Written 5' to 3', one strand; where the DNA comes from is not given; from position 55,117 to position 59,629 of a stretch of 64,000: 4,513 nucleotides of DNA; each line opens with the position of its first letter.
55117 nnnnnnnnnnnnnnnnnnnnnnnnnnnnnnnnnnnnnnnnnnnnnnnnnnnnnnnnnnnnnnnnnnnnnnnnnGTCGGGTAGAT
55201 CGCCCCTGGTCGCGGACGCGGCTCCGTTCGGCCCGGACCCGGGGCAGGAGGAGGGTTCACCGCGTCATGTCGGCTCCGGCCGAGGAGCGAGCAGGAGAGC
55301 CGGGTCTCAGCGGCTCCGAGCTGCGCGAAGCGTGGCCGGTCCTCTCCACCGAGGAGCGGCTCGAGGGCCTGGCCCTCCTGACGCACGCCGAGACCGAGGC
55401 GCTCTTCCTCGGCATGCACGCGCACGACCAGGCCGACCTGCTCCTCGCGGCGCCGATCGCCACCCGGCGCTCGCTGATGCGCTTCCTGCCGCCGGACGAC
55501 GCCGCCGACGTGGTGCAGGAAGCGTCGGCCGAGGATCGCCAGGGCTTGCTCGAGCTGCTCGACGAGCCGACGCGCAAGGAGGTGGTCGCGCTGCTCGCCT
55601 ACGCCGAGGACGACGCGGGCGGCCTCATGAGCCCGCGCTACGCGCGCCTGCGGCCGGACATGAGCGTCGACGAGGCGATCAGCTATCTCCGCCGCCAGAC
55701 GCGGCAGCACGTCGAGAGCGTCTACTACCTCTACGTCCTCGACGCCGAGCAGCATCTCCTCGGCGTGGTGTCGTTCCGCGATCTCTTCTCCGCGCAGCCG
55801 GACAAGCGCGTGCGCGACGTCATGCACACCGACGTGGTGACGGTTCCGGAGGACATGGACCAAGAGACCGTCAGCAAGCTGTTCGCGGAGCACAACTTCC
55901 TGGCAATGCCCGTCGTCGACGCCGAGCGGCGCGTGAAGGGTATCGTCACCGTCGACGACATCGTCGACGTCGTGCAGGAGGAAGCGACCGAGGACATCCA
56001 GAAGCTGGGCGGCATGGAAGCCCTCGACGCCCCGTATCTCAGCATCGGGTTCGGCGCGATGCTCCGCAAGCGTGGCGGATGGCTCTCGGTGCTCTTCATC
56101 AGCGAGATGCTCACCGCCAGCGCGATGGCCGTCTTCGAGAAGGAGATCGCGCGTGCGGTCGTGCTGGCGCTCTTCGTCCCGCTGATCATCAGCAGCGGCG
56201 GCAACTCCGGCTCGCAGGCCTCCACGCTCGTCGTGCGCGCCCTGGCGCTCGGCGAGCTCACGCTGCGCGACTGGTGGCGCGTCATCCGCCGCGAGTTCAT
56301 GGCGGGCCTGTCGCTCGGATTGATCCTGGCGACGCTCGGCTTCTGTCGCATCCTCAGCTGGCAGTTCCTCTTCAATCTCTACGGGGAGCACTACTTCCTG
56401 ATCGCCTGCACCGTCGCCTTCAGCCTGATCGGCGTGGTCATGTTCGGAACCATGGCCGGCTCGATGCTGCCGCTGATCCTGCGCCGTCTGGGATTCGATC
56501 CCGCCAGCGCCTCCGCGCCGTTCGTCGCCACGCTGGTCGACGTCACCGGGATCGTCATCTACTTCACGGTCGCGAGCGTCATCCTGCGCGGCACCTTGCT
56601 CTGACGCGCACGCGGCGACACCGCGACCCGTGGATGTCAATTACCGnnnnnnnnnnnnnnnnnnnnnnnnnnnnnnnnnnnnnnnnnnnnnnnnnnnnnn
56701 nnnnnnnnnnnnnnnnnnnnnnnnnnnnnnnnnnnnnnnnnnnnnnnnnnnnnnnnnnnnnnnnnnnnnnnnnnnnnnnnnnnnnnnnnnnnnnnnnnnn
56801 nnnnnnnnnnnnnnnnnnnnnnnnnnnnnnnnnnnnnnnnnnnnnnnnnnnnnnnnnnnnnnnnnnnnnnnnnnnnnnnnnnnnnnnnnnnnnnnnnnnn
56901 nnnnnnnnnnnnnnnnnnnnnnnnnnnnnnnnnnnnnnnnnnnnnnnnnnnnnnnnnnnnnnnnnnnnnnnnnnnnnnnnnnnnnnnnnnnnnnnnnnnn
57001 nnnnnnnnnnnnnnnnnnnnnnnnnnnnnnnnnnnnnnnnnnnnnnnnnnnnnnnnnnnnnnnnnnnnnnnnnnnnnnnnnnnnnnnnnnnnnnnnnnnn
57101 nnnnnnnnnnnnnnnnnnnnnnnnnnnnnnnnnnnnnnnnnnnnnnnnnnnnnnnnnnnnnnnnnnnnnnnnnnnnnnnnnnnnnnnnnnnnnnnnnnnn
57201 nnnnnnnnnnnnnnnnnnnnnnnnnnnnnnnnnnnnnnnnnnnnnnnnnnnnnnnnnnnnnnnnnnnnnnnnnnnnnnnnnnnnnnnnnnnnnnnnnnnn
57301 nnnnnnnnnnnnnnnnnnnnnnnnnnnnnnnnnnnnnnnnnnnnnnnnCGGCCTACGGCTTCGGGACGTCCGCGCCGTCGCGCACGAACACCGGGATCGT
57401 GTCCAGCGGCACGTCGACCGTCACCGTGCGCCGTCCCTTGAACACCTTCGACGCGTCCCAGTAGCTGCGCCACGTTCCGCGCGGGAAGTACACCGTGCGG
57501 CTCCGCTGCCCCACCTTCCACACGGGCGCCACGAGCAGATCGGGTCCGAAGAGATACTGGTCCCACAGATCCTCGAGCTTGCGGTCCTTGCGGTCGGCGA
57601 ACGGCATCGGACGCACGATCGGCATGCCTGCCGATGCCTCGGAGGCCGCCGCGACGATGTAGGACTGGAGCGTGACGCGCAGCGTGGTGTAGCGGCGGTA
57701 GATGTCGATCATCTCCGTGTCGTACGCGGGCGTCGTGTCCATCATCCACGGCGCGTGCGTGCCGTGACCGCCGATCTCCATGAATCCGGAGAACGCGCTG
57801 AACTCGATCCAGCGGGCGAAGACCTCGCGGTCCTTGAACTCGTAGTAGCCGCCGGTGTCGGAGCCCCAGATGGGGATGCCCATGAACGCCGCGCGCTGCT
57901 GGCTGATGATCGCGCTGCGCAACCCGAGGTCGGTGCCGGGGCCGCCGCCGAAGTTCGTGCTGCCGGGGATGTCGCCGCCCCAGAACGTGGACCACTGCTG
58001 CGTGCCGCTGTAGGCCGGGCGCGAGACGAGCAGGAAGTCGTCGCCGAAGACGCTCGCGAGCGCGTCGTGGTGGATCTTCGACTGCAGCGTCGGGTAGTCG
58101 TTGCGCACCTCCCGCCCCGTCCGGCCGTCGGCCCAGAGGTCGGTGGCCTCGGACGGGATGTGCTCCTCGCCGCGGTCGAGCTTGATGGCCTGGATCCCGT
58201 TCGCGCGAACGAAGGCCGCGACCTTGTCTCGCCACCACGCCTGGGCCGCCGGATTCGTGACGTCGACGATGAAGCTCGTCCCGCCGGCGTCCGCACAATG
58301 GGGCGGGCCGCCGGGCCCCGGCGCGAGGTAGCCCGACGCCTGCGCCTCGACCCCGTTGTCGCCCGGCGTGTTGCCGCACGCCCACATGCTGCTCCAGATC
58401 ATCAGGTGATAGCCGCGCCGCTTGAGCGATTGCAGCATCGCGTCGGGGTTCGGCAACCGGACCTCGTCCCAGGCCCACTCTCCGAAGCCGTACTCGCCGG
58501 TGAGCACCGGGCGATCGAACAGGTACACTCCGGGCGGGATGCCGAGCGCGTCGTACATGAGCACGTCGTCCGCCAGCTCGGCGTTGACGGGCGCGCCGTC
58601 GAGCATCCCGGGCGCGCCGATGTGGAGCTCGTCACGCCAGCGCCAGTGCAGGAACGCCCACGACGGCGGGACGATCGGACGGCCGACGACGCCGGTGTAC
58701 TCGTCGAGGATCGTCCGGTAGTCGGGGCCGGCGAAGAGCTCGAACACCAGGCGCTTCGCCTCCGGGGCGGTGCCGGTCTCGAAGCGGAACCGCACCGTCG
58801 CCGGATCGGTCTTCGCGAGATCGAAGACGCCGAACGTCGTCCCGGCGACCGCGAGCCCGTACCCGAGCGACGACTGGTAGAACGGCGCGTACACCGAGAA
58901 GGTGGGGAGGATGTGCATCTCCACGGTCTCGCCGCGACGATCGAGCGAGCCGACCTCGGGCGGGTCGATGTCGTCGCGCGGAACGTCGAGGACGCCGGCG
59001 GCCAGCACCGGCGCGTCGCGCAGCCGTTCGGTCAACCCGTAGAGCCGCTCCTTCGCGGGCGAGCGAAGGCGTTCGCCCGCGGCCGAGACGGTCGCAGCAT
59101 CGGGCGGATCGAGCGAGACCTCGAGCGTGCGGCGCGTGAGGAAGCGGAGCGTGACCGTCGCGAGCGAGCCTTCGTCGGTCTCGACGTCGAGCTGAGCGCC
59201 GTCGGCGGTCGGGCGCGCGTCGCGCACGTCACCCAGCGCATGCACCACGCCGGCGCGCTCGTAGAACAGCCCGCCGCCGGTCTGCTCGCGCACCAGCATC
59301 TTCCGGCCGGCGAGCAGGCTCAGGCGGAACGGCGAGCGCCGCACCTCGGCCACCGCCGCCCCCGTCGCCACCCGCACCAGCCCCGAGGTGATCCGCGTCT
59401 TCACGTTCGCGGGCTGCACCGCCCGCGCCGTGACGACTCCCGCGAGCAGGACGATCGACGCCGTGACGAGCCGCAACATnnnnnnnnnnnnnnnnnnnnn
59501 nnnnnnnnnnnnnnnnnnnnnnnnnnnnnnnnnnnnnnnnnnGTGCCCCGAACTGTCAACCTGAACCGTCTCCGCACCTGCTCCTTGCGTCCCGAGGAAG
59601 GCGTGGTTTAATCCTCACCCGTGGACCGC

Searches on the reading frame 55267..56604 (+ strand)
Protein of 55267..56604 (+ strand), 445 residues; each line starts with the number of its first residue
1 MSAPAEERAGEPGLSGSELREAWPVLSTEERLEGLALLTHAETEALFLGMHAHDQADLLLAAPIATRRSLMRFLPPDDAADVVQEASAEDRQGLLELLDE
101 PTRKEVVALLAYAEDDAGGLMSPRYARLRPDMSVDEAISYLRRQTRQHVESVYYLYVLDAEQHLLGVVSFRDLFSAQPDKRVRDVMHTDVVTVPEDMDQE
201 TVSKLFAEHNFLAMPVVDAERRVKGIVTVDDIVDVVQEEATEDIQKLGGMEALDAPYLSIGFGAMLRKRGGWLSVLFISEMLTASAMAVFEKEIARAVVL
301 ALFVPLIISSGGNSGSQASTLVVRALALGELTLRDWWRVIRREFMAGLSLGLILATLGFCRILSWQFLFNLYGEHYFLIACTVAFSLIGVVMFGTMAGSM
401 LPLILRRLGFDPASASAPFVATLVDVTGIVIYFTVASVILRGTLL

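Call 20: search_protein_families(library=ncbifam, proteins=[window:55267-56604:+], max_evalue=1e-10)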
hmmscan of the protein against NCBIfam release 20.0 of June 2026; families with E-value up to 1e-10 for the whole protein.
window:55267-56604:+ (445 aa): 2 families
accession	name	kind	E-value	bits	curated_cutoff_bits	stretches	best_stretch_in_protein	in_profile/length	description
TIGR00400.1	mgtE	equivalog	2.3e-99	333.2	232.75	1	30-440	46-447/450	magnesium transporter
NF038279.1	TF_CBS_SpxR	exception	6.3e-11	41.6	600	1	155-300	224-373/427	CBS-HotDog domain-containing transcription factor SpxR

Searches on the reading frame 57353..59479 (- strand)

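Call 20: search_protein_families(library=ncbifam, proteins=[window:57353-59479:-], max_evalue=1e-10)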
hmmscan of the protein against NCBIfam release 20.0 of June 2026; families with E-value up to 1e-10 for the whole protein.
window:57353-59479:- (708 aa): 3 families
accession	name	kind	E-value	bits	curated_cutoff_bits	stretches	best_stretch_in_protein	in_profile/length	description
NF007940.0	PRK10658.1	equivalog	4.6e-61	207.2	606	1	198-703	196-666/771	alpha-xylosidase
NF007746.0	PRK10426.1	equivalog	5.7e-54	183.6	553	1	334-704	306-669/683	alpha-glucosidase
NF040948.1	alpha_gluc_MalA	equivalog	3.2e-37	128.1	800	1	455-706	366-607/627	alpha-glucosidase MalA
